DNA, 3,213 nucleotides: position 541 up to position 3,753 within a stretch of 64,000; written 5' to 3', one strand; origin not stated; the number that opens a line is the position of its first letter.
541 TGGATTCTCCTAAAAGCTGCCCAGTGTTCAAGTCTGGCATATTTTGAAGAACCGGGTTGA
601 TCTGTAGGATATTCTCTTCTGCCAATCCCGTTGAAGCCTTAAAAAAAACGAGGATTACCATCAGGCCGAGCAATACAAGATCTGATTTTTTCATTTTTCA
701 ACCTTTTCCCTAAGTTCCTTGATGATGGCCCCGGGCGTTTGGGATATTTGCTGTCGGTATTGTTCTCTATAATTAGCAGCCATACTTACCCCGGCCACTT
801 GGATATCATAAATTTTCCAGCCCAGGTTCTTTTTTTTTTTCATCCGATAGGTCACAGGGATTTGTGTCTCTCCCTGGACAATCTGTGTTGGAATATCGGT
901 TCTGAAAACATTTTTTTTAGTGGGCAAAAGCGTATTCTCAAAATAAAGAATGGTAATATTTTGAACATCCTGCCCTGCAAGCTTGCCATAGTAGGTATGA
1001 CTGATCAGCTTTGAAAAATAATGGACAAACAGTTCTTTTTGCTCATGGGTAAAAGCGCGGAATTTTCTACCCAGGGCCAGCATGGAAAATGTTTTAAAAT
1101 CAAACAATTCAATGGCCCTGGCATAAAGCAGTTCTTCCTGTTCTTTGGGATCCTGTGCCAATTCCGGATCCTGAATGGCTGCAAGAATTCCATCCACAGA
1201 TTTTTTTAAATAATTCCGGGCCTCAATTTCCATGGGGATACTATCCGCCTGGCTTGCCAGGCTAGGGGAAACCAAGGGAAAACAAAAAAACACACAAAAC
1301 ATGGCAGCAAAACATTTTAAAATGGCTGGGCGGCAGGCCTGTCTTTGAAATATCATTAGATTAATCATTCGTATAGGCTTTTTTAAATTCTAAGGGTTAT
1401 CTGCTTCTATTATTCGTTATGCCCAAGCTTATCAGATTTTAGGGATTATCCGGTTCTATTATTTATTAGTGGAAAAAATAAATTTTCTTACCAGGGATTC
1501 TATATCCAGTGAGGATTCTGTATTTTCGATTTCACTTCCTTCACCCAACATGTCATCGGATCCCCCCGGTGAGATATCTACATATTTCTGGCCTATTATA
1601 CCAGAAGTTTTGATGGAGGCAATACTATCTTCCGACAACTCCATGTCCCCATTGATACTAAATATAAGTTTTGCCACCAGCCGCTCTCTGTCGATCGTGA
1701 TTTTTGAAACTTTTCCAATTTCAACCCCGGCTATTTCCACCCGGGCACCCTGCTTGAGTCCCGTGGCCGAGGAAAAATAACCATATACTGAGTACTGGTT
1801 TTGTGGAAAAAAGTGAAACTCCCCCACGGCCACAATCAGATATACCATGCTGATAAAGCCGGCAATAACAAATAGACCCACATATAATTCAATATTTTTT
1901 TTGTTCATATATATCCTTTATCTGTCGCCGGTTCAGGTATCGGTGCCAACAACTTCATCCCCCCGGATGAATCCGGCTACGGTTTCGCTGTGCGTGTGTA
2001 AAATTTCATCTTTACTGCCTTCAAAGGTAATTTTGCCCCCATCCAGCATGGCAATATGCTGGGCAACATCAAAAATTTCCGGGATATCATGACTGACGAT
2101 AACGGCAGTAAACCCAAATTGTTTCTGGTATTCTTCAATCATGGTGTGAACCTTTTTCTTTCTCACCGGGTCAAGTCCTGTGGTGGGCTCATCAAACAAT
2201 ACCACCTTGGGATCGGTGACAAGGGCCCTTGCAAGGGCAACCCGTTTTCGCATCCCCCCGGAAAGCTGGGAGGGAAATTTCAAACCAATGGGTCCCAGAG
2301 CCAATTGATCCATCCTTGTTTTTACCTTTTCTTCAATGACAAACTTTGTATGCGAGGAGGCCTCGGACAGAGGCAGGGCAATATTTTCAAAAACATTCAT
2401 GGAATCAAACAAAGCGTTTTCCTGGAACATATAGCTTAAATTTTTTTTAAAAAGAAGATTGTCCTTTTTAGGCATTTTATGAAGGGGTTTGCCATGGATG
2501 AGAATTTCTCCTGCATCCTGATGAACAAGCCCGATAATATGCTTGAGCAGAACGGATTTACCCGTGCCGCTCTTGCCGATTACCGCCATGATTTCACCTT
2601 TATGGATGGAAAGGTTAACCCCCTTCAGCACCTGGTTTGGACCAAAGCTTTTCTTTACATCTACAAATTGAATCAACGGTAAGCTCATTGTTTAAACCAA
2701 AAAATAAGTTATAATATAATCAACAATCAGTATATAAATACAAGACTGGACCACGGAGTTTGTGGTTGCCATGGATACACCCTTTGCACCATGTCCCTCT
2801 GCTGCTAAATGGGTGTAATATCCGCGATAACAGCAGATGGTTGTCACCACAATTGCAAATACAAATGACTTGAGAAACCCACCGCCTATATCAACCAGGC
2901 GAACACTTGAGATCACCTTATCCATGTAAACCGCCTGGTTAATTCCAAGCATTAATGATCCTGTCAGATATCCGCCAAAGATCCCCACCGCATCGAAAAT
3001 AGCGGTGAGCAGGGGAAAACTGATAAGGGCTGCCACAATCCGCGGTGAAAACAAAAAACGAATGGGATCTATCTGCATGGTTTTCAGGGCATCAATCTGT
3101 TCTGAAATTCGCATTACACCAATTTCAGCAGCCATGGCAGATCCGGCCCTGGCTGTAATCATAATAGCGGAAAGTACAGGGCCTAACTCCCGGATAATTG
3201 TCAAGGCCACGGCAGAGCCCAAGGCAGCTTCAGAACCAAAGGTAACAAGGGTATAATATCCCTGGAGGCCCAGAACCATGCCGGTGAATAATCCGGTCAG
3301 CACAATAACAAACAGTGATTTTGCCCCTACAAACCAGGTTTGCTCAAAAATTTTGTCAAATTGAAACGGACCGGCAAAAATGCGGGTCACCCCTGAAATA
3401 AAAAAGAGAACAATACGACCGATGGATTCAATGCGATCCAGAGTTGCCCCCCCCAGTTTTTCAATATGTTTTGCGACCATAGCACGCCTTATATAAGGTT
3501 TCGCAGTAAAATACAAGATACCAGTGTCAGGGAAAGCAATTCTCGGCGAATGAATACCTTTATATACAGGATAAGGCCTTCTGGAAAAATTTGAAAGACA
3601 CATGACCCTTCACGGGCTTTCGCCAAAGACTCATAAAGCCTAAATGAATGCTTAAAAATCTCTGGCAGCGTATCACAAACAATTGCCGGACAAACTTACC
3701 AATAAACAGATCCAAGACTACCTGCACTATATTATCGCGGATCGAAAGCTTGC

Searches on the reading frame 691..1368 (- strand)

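Call 52: search_protein_families(library=pfam, max_evalue=0.00001, proteins=[window:691-1368:-])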
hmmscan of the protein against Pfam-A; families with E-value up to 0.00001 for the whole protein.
window:691-1368:- (225 aa): 1 family
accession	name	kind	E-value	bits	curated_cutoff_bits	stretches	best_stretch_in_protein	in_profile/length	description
PF05494.18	MlaC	-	3.4e-33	115.2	26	1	56-220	2-165/166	MlaC protein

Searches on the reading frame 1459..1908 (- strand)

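Call 52: search_protein_families(library=pfam, max_evalue=0.00001, proteins=[window:1459-1908:-])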
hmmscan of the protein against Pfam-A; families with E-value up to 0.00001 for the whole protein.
window:1459-1908:- (149 aa): 1 family
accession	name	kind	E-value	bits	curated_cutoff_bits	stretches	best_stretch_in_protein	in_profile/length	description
PF02470.25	MlaD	-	1.9e-20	73.3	25.1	1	38-115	2-81/81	MlaD protein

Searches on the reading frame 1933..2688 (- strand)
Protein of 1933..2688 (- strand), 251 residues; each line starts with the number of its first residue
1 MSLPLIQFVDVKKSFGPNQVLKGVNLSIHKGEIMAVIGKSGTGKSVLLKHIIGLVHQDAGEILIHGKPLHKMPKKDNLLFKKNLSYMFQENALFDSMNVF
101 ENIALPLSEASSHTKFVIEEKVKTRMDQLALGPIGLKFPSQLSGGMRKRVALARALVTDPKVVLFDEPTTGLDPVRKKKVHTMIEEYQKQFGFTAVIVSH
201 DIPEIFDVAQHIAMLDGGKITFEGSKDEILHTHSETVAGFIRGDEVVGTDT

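Call 52: search_protein_families(library=pfam, max_evalue=0.00001, proteins=[window:1933-2688:-])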
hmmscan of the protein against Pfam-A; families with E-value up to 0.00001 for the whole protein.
window:1933-2688:- (251 aa): 2 families
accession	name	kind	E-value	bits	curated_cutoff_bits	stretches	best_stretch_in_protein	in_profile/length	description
PF00005.33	ABC_tran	-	7e-35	121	25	1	21-170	1-137/137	ABC transporter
PF13304.12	AAA_21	-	7.7e-08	33.2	27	0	140-206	236-303/304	AAA domain, putative AbiEii toxin, Type IV TA system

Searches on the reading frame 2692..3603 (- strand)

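Call 52: search_protein_families(library=pfam, max_evalue=0.00001, proteins=[window:2692-3603:-])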
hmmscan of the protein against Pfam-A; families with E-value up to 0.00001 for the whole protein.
window:2692-3603:- (303 aa): 1 family
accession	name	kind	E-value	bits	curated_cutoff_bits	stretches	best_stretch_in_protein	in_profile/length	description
PF02405.21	MlaE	-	4e-77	259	22.5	1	86-300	2-211/212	Permease MlaE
